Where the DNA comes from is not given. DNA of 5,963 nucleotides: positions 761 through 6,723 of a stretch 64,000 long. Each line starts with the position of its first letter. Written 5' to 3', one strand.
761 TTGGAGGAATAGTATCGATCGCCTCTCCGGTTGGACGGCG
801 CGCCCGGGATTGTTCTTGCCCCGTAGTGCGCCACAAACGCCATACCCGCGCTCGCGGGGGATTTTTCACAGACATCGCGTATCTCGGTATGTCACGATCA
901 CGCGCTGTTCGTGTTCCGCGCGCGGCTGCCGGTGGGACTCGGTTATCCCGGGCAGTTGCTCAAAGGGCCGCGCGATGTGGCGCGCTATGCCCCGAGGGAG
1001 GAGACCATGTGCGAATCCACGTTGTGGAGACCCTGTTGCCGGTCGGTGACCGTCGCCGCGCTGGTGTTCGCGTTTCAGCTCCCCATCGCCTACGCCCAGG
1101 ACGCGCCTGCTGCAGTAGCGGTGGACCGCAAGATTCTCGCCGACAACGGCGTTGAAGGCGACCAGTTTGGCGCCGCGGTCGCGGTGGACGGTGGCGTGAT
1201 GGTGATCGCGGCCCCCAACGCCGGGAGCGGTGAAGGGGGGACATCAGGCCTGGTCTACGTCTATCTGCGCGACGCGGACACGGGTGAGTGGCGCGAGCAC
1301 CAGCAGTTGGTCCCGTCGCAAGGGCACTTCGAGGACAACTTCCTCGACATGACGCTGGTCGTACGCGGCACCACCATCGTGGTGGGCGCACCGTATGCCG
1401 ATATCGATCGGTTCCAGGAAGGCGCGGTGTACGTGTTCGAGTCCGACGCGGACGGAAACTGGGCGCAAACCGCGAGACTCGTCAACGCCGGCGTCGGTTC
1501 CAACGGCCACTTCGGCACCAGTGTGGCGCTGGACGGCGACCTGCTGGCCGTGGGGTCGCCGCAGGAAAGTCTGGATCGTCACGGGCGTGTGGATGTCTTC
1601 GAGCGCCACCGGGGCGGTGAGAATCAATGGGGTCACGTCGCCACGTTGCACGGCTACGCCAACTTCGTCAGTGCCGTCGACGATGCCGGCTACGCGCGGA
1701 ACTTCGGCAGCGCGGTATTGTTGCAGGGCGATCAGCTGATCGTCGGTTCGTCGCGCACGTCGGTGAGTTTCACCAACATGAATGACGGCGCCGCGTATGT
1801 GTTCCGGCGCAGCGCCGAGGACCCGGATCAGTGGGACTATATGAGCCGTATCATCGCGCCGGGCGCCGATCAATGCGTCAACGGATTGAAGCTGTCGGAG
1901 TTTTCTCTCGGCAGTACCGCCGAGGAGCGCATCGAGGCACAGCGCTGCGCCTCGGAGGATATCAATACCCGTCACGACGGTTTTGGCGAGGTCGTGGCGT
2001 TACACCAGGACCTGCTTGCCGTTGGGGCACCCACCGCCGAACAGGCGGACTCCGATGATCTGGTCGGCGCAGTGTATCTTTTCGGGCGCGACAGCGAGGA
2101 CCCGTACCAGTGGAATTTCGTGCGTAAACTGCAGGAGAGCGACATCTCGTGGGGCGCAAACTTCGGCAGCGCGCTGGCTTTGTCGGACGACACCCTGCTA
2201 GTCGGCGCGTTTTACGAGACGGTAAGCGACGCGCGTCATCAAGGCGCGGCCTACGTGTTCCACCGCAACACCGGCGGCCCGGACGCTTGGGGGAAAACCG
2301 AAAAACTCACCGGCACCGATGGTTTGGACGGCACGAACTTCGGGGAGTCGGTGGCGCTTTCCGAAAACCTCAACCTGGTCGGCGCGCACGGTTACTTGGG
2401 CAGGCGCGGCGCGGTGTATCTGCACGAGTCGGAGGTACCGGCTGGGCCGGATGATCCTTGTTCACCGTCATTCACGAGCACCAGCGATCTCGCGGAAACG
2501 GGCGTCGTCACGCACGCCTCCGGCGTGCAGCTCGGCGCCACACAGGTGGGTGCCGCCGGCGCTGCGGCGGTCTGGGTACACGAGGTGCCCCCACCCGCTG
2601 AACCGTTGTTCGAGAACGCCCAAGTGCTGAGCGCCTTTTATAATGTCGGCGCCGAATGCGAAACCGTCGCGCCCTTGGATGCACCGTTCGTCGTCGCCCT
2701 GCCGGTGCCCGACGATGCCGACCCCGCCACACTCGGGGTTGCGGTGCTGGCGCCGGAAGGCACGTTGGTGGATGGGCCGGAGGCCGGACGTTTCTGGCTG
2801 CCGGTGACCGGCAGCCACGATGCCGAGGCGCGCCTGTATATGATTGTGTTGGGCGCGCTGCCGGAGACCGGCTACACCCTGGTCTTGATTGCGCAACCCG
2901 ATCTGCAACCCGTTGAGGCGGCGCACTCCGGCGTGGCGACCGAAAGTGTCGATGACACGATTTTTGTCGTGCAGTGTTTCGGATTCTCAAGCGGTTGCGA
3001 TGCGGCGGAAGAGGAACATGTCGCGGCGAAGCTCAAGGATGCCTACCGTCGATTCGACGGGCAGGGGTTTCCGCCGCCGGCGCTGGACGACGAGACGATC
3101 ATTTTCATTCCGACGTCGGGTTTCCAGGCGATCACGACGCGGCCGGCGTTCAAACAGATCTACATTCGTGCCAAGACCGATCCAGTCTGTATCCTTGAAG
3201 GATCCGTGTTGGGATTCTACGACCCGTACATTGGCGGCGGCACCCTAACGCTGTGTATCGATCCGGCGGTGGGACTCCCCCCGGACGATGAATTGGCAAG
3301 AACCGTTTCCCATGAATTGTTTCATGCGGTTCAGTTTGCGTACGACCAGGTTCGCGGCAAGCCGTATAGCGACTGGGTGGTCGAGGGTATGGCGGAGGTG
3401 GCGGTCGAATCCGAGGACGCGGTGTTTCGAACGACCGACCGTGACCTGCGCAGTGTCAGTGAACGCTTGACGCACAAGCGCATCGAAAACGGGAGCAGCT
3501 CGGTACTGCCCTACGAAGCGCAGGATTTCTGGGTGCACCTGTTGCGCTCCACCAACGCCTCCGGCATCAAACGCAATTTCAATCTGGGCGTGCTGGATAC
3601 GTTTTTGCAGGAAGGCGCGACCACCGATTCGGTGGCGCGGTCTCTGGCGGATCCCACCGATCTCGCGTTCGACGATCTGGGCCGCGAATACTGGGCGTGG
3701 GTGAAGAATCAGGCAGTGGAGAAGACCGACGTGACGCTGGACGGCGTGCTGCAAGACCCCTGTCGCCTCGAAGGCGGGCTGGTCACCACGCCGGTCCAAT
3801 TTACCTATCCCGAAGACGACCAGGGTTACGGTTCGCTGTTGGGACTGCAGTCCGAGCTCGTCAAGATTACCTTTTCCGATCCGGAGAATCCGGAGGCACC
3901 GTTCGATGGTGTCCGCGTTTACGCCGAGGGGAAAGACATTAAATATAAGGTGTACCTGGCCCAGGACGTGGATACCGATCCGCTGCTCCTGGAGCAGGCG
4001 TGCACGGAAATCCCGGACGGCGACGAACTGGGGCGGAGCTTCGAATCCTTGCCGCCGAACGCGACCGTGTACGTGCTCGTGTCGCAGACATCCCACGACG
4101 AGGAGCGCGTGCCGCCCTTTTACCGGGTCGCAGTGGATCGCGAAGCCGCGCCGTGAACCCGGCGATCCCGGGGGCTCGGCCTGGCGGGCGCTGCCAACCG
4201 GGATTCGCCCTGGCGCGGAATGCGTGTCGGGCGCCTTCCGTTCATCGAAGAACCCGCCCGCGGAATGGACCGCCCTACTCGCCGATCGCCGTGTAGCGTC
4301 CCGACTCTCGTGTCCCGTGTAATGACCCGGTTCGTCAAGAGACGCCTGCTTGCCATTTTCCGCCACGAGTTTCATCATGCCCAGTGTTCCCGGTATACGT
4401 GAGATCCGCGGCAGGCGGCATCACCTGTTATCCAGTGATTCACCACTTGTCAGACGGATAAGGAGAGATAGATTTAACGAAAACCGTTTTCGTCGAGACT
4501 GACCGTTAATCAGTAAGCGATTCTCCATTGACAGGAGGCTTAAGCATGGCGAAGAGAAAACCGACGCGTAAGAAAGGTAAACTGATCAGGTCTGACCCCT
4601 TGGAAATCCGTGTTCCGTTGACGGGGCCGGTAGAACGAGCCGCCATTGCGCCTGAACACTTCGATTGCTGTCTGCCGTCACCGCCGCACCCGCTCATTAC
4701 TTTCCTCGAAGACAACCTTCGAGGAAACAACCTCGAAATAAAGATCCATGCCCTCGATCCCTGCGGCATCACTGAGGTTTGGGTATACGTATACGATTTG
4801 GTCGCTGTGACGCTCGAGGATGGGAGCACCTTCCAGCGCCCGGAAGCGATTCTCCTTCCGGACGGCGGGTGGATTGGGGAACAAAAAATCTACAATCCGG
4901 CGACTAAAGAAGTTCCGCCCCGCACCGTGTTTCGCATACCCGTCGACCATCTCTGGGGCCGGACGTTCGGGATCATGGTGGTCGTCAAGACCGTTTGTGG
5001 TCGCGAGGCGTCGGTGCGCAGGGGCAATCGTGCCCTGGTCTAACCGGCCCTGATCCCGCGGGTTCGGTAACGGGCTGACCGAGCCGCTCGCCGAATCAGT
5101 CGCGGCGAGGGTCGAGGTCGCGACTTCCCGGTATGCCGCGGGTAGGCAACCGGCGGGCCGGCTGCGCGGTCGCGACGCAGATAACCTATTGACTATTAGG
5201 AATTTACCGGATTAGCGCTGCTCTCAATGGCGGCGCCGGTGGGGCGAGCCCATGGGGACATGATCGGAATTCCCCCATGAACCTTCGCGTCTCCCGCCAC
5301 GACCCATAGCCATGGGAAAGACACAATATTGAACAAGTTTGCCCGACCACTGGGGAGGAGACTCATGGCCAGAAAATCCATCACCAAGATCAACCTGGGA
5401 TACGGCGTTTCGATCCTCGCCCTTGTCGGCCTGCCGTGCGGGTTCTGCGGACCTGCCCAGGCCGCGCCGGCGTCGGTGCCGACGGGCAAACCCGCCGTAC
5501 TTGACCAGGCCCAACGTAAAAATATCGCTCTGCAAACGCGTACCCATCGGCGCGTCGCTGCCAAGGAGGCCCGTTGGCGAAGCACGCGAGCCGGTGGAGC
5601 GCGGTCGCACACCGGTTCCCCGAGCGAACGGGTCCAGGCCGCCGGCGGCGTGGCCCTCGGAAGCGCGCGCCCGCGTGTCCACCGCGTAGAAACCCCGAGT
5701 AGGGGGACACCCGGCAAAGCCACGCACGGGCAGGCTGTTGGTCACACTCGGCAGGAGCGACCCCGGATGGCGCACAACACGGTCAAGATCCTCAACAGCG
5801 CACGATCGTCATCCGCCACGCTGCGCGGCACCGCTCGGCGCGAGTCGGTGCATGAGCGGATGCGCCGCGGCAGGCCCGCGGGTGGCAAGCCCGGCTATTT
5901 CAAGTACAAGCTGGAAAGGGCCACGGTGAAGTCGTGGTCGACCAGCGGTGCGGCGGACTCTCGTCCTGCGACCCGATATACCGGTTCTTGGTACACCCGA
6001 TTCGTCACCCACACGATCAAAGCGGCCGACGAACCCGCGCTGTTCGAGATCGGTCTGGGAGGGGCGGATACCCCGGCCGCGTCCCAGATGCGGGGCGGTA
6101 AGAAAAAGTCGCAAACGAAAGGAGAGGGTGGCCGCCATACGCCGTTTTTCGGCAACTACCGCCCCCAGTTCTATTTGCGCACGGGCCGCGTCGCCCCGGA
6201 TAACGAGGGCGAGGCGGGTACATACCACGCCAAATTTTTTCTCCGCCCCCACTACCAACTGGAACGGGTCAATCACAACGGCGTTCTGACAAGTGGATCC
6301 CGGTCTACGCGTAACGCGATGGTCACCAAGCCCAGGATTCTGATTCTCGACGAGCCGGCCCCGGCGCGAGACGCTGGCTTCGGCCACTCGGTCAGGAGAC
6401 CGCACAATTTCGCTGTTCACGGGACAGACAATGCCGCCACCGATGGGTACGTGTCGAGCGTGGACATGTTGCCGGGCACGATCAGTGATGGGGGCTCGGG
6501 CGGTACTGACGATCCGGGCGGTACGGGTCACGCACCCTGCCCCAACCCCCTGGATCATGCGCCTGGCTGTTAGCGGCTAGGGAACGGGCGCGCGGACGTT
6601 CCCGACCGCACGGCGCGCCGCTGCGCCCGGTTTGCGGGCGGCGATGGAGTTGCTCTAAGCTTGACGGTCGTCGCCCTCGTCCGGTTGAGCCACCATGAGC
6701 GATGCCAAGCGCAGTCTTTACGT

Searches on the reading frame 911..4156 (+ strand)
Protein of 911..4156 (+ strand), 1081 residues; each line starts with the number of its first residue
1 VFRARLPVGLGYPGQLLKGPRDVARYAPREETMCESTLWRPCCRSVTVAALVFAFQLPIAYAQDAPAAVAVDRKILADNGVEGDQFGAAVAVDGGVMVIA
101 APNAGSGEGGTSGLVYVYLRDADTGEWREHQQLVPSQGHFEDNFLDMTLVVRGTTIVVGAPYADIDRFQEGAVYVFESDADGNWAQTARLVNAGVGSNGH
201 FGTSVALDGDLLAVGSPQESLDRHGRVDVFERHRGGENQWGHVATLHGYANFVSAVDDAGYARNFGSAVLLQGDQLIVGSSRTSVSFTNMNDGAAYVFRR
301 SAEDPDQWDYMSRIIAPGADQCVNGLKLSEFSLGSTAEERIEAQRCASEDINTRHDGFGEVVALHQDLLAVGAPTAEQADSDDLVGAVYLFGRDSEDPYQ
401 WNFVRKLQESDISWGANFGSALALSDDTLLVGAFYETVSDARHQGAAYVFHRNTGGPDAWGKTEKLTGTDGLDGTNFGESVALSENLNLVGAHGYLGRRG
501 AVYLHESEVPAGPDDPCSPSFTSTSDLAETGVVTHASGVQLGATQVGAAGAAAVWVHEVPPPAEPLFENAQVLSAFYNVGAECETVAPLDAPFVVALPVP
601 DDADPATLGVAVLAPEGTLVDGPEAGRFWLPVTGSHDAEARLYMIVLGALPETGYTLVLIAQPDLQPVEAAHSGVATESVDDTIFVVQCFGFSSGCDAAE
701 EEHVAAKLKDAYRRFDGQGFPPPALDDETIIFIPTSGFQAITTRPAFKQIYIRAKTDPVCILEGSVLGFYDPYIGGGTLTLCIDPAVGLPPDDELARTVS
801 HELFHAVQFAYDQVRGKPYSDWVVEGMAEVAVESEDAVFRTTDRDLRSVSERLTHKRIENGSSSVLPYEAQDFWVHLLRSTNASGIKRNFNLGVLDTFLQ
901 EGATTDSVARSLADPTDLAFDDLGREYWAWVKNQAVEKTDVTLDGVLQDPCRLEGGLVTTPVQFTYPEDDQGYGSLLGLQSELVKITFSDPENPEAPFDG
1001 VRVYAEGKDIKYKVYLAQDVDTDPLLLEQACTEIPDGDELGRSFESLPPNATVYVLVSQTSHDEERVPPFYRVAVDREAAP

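Call 94: search_protein_families(library=pfam, proteins=[window:911-4156:+], max_evalue=0.0001)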
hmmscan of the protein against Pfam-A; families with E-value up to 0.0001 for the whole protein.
window:911-4156:+ (1081 aa): 1 family
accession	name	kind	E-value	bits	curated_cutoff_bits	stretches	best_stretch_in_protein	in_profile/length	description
PF14312.12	FG-GAP_2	-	8.8e-54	179.9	23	6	401-450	1-49/49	FG-GAP repeat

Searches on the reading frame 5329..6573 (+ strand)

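Call 94: search_protein_families(library=pfam, proteins=[window:5329-6573:+], max_evalue=0.0001)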
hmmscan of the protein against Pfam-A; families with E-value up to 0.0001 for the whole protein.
window:5329-6573:+ (414 aa): 1 family
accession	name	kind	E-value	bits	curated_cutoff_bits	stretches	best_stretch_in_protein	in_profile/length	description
PF03143.23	GTP_EFTU_D3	-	4.2e-06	27.5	27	1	264-289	17-42/106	Elongation factor Tu C-terminal domain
